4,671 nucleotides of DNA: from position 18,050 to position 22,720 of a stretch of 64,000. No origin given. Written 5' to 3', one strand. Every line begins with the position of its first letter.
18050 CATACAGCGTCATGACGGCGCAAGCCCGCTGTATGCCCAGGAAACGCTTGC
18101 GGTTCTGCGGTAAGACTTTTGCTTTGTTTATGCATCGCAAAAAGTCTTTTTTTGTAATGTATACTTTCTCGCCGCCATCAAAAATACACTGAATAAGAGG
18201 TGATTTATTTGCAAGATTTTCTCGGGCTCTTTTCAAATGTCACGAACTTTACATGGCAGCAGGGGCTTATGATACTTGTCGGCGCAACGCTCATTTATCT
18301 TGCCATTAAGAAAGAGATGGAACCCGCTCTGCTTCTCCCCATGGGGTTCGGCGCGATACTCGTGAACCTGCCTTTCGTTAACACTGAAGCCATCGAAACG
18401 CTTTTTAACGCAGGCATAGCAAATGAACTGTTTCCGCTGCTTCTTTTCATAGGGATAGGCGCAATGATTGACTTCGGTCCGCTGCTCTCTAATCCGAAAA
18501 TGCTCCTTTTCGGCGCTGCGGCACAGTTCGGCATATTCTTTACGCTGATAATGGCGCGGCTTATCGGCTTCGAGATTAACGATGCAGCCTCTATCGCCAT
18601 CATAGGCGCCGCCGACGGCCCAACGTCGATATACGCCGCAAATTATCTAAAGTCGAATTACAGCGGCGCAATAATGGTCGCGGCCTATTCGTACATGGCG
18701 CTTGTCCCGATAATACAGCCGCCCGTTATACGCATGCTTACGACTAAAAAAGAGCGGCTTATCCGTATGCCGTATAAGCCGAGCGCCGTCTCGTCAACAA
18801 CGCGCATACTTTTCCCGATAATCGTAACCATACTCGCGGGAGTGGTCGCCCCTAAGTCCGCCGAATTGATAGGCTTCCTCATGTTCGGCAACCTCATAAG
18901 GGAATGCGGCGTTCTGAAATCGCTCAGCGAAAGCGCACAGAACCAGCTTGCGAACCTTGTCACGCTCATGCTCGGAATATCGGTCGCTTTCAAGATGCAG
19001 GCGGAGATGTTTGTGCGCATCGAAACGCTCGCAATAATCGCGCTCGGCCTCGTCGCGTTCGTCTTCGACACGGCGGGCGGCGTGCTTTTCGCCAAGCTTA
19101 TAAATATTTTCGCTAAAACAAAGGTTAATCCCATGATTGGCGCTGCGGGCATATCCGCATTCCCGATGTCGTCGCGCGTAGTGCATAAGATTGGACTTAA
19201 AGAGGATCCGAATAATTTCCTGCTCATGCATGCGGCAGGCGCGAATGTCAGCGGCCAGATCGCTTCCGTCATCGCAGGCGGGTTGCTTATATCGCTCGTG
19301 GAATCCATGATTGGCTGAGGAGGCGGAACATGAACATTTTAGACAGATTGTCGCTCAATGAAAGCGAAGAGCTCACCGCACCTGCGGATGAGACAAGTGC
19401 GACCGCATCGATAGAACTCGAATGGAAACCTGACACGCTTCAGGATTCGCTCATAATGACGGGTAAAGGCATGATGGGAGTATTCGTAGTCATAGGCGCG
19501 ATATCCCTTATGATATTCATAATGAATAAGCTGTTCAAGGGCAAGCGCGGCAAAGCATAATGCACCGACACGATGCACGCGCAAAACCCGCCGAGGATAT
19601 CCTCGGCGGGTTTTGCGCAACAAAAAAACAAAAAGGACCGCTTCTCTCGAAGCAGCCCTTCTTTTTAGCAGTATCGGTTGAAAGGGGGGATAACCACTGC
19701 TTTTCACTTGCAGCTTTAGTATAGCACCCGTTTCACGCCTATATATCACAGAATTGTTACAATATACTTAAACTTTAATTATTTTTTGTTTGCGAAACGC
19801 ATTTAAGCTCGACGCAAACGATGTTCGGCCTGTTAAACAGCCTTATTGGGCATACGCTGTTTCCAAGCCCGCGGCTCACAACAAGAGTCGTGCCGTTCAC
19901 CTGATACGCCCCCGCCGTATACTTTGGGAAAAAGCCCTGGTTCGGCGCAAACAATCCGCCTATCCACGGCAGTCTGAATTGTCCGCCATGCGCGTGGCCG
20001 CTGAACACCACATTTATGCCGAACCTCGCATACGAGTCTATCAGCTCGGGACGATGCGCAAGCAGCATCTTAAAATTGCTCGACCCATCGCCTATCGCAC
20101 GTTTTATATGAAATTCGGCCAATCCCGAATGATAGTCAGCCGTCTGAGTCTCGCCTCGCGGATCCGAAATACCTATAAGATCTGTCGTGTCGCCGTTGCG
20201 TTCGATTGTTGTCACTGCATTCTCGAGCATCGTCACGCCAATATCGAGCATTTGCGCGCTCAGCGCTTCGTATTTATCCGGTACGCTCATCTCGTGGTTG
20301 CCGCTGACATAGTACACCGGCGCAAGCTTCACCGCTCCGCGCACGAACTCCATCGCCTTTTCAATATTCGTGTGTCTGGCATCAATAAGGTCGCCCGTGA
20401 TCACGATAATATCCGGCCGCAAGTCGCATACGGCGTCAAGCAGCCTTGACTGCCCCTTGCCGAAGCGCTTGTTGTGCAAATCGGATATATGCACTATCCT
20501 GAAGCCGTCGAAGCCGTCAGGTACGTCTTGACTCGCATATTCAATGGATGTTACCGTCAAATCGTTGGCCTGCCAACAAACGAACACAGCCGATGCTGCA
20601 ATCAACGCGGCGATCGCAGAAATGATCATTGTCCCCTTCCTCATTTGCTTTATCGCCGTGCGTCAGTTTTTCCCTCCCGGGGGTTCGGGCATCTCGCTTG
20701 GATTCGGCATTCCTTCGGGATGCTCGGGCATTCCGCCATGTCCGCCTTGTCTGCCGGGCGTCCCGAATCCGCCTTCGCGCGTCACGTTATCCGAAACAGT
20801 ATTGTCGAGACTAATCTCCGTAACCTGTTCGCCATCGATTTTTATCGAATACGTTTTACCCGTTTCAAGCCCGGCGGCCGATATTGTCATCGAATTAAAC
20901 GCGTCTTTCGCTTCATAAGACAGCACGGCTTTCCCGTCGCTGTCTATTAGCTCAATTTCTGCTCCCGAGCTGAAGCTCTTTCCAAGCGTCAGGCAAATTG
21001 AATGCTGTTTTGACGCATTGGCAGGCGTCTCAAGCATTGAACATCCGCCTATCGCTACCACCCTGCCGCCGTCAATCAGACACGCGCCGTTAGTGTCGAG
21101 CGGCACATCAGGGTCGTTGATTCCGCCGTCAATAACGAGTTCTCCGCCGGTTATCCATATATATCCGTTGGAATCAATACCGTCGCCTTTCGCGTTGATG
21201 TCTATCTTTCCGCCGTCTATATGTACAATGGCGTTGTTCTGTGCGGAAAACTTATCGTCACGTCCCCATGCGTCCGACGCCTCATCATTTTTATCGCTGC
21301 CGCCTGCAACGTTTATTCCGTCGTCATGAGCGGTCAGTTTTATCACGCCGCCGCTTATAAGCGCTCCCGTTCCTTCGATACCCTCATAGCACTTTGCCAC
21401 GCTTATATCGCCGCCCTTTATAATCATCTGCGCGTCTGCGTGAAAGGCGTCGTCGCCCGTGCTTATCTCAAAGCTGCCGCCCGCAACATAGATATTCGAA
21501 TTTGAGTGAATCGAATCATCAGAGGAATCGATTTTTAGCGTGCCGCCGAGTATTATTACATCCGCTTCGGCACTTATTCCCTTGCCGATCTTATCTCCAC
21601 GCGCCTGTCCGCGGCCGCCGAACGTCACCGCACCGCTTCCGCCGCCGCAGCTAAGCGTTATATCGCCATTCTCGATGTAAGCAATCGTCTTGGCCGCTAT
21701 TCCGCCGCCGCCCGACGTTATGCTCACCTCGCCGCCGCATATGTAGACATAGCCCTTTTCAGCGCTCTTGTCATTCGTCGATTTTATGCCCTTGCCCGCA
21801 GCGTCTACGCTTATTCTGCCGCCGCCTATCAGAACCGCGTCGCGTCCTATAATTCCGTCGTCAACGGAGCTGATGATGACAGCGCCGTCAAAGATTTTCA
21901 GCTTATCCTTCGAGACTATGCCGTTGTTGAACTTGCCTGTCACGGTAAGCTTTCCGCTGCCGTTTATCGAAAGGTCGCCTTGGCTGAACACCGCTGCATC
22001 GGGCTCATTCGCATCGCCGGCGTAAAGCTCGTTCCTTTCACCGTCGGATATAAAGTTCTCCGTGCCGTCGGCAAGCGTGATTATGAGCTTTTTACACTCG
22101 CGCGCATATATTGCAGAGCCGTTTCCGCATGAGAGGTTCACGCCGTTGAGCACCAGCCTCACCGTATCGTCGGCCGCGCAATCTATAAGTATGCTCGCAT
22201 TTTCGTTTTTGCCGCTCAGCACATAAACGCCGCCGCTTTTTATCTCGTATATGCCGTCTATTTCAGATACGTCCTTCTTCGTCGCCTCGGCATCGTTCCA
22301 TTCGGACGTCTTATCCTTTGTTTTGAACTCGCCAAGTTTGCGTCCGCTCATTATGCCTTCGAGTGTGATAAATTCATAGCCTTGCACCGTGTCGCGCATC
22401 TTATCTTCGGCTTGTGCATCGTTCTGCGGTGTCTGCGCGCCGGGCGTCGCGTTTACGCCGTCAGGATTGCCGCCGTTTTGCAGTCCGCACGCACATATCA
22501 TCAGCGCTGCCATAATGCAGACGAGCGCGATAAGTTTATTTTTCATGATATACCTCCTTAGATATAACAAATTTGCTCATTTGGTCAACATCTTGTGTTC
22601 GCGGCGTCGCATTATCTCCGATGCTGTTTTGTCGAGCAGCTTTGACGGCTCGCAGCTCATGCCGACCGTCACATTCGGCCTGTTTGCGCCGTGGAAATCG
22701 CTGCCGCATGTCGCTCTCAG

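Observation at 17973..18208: About 200-nt promoter-proximal leader with two hairpins and an intrinsic terminator ahead of a Na+-pump decarboxylase gene: riboswitch or attenuator candidate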

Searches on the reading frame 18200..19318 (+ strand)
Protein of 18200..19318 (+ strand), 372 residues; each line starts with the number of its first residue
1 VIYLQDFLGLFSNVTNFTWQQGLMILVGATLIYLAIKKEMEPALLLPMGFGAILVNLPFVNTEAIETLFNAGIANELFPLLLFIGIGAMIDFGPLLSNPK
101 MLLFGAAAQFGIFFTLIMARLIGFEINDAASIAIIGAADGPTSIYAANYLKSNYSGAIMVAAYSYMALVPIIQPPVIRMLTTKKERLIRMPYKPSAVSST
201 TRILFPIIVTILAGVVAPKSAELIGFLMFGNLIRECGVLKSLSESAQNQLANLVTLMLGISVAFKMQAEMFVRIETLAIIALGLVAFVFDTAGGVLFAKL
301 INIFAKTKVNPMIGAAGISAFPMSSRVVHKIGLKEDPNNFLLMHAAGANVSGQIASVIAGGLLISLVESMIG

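Call 7: search_protein_families(library=pfam, proteins=[window:18200-19318:+], max_evalue=0.01)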
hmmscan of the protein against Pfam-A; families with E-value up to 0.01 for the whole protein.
window:18200-19318:+ (372 aa): 1 family
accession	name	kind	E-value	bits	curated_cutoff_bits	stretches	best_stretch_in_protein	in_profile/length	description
PF03977.18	OAD_beta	-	6e-152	506.1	31.6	1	21-366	2-348/349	Na+-transporting oxaloacetate decarboxylase beta subunit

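Call 10: find_related_loci(query=window:18209-19318:+, collection=genome_contigs, flank=3000)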
Query window:18209-19318:+ (369 aa) in genome_contigs; peptide patterns used: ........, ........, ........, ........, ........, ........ (x = any residue, [..] = any of these).
600 stretches matched a pattern (row limit reached: there are more); 591 encode a relative of the query (tblastn E <= 1e-3); the best 80 are kept; 80 distinct loci.
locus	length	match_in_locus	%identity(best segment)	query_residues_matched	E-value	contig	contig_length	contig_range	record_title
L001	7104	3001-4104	81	1-368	0e+0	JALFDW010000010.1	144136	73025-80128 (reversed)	MAG: bacterium isolate SUG591 k141_45386, whole genome shotgun sequence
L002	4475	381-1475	81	4-368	0e+0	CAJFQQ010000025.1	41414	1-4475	uncultured Oscillospiraceae bacterium isolate Chicken_14_mag_163 genome assembly, contig: MAGpy_11413_14_idba_bin_163_fa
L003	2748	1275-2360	84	7-368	0e+0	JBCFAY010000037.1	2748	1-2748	MAG: Bacillota bacterium isolate metabat2.bin.18 NODE_6859_length_2748_cov_5.662352, whole genome shotgun sequence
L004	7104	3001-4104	82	1-368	0e+0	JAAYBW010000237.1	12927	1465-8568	MAG: Clostridiales bacterium isolate AS06rmzACSIP_36 434745_AS06, whole genome shotgun sequence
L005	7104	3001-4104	77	1-368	0e+0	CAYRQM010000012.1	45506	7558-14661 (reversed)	MAG TPA_asm: uncultured Christensenella sp. isolate SRP192927_co9_293 genome assembly, contig: NODE_333_length_45506_cov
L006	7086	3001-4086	81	7-368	0e+0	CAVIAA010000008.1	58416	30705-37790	Acutalibacteraceae bacterium isolate H07676-L1_cleanbin_000040 genome assembly, contig: Spades_H07676-L1_contig_339, who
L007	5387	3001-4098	78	3-368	0e+0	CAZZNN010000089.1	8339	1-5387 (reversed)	MAG TPA_asm: uncultured Oscillospiraceae bacterium isolate SRP192927_co2_957 genome assembly, contig: NODE_17817_length_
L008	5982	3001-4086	80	7-368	0e+0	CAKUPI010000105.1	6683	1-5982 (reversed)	MAG: uncultured Eubacteriales bacterium isolate REFINED_METABAT215_TOP10_CONTIGS_1500_ASSEMBLY_K77_MERGED__Hadza_MoBio_h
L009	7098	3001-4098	79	1-366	0e+0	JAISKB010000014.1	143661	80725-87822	MAG: Christensenellaceae bacterium isolate Hs463_bin26 k119_2966791, whole genome shotgun sequence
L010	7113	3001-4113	73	1-364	0e+0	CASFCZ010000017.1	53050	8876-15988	uncultured Eubacteriales bacterium isolate CO.O54.metabat-bins.192 genome assembly, contig: CO.O54.metabat-bins.192.fa_k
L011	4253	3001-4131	73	1-364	0e+0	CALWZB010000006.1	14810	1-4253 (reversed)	MAG: uncultured Clostridia bacterium isolate E01__bin353 genome assembly, contig: E01__k127_4010640, whole genome shotgu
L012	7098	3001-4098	77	3-364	1e-178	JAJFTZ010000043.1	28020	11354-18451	MAG: Eubacteriales bacterium isolate bin.350 k141_640945, whole genome shotgun sequence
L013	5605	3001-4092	75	1-362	7e-179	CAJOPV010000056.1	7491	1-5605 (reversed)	uncultured Christensenellaceae bacterium isolate Rumen_Coassembly_mag_378 genome assembly, contig: k87_4032457, whole ge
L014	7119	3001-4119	74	3-368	1e-177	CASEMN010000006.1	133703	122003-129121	uncultured Oscillospiraceae bacterium isolate O76_L3_328328_idba_bin.61 genome assembly, contig: O76_L3_328328_idba_bin.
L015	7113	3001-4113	73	7-364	2e-176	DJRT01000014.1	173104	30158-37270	MAG TPA_asm: Ruminococcaceae bacterium UBA6353 UBA6353_contig_296, whole genome shotgun sequence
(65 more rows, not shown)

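Call 66: search_solved_structures(query=window:18209-19318:+, show_alignments=1)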
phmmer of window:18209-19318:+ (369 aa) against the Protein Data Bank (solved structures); distinct sequences matched with E-value up to 0.001: 1.
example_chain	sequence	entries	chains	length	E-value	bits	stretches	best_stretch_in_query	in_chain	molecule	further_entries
6iva_A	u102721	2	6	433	1.5e-97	330.2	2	59-365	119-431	Oxaloacetate decarboxylase beta chain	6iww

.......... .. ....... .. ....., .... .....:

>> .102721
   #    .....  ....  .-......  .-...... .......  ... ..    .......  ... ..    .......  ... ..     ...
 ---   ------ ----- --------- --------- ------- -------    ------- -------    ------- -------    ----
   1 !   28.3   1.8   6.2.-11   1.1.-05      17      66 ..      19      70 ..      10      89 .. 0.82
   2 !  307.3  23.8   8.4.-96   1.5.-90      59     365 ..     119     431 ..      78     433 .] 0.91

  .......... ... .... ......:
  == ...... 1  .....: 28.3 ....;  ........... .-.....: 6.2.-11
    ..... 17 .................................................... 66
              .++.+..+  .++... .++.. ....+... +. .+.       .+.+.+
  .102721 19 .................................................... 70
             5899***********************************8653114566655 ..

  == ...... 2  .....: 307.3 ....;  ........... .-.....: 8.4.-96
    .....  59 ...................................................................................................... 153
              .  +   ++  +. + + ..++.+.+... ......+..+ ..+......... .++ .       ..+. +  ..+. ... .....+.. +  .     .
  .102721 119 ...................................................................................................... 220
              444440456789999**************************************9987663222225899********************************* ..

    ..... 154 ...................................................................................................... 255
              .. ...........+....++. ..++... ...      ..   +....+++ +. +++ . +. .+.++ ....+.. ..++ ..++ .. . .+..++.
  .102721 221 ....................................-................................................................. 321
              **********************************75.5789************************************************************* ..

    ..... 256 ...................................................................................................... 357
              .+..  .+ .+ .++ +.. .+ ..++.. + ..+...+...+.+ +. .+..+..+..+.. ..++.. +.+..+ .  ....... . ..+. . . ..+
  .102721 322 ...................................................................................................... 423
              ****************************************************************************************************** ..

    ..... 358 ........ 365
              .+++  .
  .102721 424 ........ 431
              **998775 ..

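Call 80: find_encoding_contigs(protein=window:18209-19315:+, flank=1500, max_places=4)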
Protein seq(369 aa) (369 aa): no gene with exactly this product is on record in the collection.

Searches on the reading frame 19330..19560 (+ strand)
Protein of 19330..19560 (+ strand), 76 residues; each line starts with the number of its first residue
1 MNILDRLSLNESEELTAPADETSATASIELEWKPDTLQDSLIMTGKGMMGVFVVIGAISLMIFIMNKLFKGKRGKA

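Call 7: search_protein_families(library=pfam, proteins=[window:19330-19560:+], max_evalue=0.01)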
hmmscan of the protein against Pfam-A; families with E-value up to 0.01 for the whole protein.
window:19330-19560:+ (76 aa): 0 families

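Call 69: search_protein_families(library=pfam, proteins=[window:19330-19557:+], max_evalue=1)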
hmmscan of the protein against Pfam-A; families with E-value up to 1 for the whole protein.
seq(76 aa): 1 family
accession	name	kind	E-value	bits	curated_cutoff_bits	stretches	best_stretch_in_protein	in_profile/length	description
PF04277.18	OAD_gamma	-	0.013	16.6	27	1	39-73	2-36/76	Oxaloacetate decarboxylase, gamma chain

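Call 81: find_encoding_contigs(protein=window:19330-19560:+, flank=2500, max_places=4)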
Protein window:19330-19560:+ (76 aa): 24 contigs read that carry it; 4 places shown.
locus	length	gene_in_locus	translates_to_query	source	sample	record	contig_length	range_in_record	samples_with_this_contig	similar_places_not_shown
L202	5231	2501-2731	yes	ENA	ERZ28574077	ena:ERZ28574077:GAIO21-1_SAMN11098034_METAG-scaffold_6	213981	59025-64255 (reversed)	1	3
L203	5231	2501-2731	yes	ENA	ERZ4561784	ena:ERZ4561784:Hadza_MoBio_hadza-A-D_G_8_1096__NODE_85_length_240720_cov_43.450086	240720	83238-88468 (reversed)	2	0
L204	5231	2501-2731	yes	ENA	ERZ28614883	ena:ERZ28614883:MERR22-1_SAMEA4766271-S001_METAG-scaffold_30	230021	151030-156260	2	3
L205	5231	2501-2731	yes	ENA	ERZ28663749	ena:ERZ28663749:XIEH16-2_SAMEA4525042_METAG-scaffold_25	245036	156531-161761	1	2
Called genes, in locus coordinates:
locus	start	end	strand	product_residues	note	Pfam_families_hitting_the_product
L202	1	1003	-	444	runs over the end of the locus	PF01943:Polysacc_synt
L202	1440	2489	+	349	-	PF03977:OAD_beta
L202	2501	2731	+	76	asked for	-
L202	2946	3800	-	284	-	PF00149:Metallophos, PF12850:Metallophos_2 (weak)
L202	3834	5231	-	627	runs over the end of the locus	PF14262:Cthe_2159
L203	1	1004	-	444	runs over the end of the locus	PF01943:Polysacc_synt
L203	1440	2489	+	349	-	PF03977:OAD_beta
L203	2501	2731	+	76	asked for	-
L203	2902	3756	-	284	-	PF00149:Metallophos, PF12850:Metallophos_2 (weak)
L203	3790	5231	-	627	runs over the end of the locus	PF14262:Cthe_2159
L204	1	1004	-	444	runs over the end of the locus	PF01943:Polysacc_synt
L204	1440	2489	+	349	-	PF03977:OAD_beta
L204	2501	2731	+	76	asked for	-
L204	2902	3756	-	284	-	PF00149:Metallophos, PF12850:Metallophos_2 (weak)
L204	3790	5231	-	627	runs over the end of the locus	PF14262:Cthe_2159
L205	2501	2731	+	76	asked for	-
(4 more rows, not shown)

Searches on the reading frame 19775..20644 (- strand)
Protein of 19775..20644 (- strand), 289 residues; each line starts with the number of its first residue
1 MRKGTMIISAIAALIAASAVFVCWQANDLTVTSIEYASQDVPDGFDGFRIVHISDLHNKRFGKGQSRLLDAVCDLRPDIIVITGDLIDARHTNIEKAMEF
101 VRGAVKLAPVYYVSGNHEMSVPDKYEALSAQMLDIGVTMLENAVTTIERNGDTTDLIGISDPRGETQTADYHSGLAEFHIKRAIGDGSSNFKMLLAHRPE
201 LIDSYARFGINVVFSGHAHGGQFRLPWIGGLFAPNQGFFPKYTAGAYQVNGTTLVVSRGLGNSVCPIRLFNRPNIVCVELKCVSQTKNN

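Call 7: search_protein_families(library=pfam, proteins=[window:19775-20644:-], max_evalue=0.01)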
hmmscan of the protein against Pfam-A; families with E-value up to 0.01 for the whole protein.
window:19775-20644:- (289 aa): 2 families
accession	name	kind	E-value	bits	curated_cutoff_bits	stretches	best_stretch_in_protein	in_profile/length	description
PF00149.33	Metallophos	-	9.7e-14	52.7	21.5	1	48-220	1-190/191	Calcineurin-like phosphoesterase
PF12850.12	Metallophos_2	-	4.1e-07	30.6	27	1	49-219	2-117/154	Calcineurin-like phosphoesterase superfamily domain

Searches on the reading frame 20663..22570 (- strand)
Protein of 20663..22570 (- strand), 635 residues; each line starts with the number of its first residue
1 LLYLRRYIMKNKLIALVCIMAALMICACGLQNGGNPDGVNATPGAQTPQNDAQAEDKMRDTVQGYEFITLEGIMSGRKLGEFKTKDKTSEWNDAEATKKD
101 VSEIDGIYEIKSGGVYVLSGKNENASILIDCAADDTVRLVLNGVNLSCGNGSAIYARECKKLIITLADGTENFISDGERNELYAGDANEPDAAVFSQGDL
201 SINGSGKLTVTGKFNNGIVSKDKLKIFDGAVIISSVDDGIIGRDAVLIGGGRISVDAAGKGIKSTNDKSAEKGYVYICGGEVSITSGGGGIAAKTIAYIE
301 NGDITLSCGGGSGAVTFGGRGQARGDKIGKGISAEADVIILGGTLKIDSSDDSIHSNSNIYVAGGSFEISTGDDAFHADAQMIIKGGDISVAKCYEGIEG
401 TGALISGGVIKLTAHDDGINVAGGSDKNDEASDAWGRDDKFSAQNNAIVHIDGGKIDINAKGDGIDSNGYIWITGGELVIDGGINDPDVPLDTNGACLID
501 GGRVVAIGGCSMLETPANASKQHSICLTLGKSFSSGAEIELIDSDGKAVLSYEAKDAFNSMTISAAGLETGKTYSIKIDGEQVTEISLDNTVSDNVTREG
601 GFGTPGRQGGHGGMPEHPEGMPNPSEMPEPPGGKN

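Call 7: search_protein_families(library=pfam, proteins=[window:20663-22570:-], max_evalue=0.01)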
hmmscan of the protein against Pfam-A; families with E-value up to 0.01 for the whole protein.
window:20663-22570:- (635 aa): 2 families
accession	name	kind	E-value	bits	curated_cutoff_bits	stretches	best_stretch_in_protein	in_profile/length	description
PF14262.12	Cthe_2159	-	4.6e-84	282.2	25.8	2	108-375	5-262/262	Carbohydrate-binding domain-containing protein Cthe_2159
PF10162.14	G8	-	0.0051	17.1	22.9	0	338-391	34-88/124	G8 domain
